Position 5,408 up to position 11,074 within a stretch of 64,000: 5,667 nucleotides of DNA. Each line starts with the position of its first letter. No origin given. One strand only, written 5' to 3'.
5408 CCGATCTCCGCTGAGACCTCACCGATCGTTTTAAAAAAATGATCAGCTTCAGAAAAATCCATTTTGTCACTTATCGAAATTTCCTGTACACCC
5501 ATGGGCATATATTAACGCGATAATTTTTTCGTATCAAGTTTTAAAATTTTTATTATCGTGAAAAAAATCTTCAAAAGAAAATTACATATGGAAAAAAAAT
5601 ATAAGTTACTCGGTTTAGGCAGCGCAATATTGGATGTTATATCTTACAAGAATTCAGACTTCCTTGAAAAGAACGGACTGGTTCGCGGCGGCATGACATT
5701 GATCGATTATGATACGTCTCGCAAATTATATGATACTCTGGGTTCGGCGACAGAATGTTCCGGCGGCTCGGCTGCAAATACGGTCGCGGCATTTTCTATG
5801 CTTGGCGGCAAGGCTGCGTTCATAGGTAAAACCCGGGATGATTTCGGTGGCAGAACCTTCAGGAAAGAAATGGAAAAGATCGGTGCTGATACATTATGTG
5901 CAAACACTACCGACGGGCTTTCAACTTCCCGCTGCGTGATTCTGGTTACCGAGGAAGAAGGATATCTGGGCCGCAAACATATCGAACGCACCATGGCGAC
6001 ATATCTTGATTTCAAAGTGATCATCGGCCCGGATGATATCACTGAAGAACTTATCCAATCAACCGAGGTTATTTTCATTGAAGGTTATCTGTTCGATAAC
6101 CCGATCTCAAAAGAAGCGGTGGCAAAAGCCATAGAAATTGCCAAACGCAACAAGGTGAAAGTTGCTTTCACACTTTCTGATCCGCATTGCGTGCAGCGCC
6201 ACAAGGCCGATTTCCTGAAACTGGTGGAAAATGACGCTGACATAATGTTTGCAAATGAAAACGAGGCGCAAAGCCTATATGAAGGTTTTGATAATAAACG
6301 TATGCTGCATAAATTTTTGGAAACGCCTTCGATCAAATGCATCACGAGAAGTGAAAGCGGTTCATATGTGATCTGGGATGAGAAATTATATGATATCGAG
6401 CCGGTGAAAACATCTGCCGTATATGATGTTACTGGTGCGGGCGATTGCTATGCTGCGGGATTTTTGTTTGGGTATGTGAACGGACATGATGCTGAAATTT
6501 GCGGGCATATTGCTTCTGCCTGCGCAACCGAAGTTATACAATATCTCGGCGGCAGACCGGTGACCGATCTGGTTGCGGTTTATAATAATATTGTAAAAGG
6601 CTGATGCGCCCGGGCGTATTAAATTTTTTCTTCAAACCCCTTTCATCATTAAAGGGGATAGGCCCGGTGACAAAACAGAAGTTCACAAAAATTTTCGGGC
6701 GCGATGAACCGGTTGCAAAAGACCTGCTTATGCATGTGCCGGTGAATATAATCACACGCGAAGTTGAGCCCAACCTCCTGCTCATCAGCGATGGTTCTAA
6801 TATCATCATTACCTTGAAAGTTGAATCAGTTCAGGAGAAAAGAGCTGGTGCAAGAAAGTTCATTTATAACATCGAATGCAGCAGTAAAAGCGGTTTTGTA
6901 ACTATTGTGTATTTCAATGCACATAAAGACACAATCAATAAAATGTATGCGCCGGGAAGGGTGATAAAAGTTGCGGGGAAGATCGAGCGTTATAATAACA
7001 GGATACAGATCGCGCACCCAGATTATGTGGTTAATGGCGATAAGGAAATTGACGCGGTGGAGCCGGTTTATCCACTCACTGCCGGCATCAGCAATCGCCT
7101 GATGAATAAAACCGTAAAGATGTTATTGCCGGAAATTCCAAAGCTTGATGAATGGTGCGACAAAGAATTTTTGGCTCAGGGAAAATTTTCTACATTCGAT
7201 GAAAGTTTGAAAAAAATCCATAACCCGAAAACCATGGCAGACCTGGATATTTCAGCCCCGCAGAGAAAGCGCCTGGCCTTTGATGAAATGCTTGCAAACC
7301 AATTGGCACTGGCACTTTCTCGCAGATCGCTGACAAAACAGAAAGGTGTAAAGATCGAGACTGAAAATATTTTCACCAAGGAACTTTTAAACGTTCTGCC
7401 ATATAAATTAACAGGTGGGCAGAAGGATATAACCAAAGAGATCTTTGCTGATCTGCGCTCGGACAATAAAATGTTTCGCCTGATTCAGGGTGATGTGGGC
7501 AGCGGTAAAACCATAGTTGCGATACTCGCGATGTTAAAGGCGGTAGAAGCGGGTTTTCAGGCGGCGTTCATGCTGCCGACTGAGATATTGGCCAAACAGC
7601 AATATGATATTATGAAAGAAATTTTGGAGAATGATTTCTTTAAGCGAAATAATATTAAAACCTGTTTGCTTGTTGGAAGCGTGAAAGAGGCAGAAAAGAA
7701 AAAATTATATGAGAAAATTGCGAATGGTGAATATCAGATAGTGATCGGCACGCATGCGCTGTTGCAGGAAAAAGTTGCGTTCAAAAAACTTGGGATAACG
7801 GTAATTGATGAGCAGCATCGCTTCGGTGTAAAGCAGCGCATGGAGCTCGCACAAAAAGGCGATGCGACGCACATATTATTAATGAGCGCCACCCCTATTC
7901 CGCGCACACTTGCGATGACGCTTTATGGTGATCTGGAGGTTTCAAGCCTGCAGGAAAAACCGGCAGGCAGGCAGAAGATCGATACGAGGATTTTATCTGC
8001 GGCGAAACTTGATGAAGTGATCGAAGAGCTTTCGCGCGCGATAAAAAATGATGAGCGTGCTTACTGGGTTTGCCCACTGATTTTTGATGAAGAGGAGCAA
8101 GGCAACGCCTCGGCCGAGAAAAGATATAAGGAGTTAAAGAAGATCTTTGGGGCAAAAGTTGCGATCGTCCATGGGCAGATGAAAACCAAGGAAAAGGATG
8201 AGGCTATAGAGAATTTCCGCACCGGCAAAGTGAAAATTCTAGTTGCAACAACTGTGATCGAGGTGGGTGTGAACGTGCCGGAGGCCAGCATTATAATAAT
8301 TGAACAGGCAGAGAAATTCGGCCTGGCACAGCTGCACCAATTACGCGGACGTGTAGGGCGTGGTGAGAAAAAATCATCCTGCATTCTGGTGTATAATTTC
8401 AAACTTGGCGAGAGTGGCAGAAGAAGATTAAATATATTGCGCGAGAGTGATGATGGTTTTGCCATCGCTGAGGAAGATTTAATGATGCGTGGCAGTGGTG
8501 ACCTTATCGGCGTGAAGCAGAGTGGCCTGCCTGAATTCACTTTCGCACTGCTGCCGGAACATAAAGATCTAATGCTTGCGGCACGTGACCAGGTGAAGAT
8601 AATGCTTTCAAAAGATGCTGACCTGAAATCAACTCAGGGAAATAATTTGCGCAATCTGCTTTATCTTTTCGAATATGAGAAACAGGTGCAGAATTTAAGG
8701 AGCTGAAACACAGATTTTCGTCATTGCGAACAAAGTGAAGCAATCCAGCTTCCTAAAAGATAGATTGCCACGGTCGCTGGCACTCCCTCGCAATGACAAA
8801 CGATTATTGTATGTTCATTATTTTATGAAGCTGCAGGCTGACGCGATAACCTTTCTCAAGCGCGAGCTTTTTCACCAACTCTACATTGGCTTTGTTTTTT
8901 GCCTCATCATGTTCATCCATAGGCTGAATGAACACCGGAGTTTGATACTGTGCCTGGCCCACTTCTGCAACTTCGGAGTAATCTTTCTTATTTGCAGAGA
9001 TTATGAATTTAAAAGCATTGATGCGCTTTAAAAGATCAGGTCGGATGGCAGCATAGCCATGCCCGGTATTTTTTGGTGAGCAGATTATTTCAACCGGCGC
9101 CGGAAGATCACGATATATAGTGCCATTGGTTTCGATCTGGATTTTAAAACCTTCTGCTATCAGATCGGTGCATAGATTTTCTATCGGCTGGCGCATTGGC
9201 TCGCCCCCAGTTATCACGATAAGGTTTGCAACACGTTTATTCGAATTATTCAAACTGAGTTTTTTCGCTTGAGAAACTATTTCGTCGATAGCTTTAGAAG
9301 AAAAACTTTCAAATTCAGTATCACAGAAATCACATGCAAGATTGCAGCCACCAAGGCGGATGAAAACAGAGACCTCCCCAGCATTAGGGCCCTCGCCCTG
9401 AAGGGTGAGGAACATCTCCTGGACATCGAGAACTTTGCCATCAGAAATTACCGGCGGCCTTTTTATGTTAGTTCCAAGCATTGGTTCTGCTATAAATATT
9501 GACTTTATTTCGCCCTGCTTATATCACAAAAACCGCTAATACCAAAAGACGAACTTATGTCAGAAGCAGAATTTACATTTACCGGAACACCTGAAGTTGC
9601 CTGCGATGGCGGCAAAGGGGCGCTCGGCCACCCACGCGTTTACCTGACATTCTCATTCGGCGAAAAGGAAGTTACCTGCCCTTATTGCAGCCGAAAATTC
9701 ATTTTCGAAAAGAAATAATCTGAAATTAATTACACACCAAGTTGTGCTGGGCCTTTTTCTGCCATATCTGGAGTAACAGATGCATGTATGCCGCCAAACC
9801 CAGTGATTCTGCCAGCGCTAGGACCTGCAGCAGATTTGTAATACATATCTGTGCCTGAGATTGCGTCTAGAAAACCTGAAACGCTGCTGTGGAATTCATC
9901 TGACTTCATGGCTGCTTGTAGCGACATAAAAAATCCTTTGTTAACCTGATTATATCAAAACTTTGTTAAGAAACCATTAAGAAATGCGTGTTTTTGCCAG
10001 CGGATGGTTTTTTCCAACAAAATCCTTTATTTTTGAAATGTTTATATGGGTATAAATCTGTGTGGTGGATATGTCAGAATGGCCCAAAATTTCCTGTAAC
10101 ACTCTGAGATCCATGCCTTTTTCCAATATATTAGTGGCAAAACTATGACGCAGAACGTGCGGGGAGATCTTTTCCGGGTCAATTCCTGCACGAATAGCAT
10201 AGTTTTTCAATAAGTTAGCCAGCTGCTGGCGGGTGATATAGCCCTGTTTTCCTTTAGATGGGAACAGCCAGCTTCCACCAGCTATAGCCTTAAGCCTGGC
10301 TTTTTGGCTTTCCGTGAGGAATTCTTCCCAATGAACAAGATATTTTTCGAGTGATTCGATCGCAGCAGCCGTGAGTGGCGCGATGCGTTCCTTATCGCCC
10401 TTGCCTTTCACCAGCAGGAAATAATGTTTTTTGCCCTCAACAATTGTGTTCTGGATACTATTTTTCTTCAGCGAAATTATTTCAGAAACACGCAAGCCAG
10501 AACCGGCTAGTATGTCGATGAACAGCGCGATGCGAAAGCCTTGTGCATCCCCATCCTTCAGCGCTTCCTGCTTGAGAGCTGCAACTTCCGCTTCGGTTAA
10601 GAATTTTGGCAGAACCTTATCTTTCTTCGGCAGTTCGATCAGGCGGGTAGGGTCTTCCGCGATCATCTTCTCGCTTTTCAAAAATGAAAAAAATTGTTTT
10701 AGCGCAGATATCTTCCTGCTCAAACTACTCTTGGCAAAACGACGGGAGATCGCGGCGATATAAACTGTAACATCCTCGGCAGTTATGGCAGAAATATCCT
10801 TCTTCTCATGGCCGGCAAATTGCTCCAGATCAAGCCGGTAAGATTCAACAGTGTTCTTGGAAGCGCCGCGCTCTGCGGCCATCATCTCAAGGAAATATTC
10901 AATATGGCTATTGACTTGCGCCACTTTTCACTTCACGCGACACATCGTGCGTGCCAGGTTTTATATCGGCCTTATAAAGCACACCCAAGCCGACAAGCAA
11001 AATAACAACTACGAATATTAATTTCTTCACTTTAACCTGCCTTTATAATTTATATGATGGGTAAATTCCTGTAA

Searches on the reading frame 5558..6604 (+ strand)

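Call 72: search_protein_families(library=pfam, proteins=[window:5558-6604:+], max_evalue=0.001)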
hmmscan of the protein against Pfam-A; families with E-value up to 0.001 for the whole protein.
window:5558-6604:+ (348 aa): 1 family
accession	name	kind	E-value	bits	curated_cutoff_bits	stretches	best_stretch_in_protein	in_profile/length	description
PF00294.29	PfkB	-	7.8e-37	127.7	25.8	1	63-333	30-296/302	pfkB family carbohydrate kinase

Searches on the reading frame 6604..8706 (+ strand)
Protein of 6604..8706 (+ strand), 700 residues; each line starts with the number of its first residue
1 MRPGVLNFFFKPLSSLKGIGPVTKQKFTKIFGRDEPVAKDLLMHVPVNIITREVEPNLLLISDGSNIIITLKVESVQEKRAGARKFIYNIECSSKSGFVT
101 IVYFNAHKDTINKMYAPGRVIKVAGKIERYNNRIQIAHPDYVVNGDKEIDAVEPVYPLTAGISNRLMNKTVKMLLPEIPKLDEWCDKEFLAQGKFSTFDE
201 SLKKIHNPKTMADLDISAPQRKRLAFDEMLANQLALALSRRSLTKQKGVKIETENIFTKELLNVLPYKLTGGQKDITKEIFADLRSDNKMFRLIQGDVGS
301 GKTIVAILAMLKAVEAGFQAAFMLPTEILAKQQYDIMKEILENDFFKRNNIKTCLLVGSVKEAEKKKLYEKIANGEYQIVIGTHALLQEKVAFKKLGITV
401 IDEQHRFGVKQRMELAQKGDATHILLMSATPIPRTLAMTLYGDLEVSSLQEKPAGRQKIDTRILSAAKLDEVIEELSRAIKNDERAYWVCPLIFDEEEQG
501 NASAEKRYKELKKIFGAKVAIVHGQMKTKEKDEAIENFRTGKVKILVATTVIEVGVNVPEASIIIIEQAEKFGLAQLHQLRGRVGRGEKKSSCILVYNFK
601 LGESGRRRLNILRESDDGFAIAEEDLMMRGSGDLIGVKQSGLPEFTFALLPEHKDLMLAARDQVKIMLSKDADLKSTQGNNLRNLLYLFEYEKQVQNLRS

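Call 72: search_protein_families(library=pfam, proteins=[window:6604-8706:+], max_evalue=0.001)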
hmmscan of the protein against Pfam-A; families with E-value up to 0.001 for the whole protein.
window:6604-8706:+ (700 aa): 7 families
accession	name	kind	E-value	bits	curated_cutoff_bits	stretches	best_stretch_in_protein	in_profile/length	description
PF00270.35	DEAD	-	1.4e-26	93.7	26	1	276-437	3-165/167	DEAD/DEAH box helicase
PF00271.37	Helicase_C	-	1.2e-25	90.3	23.5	1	474-586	8-108/110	Helicase conserved C-terminal domain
PF04851.21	ResIII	-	3.9e-13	50.1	22.5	1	268-431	3-162/164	Type III restriction enzyme, res subunit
PF19833.4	RecG_dom3_C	-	5.3e-08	33.2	26.8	1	616-682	2-69/87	ATP-dependent DNA helicase RecG, domain 3, C-terminal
PF17191.10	RecG_wedge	-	1e-07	32.1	23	1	37-175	23-159/162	RecG wedge domain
PF01336.31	tRNA_anti-codon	-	5.6e-05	23.4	27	1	87-142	19-73/75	OB-fold nucleic acid binding domain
PF22590.2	Cas3-like_C_2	-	0.00011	22.8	27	1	504-587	15-104/106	CRISPR-associated nuclease/helicase Cas3, C-terminal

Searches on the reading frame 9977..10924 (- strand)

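Call 72: search_protein_families(library=pfam, proteins=[window:9977-10924:-], max_evalue=0.001)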
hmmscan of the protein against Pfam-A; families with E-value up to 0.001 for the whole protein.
window:9977-10924:- (315 aa): 4 families
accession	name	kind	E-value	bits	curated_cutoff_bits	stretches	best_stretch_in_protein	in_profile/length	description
PF00589.27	Phage_integrase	-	8.5e-39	133.5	27.1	1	107-295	1-169/172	Phage integrase family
PF02899.23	Phage_int_SAM_1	-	1.1e-16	61.3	22.3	1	8-86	1-83/83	Phage integrase, N-terminal SAM-like domain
PF13495.12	Phage_int_SAM_4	-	2.7e-07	31.3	27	1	11-84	5-80/85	Phage integrase, N-terminal SAM-like domain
PF16795.10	Phage_integr_3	-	5.4e-05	23.6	27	0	120-182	11-74/161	Archaeal phage integrase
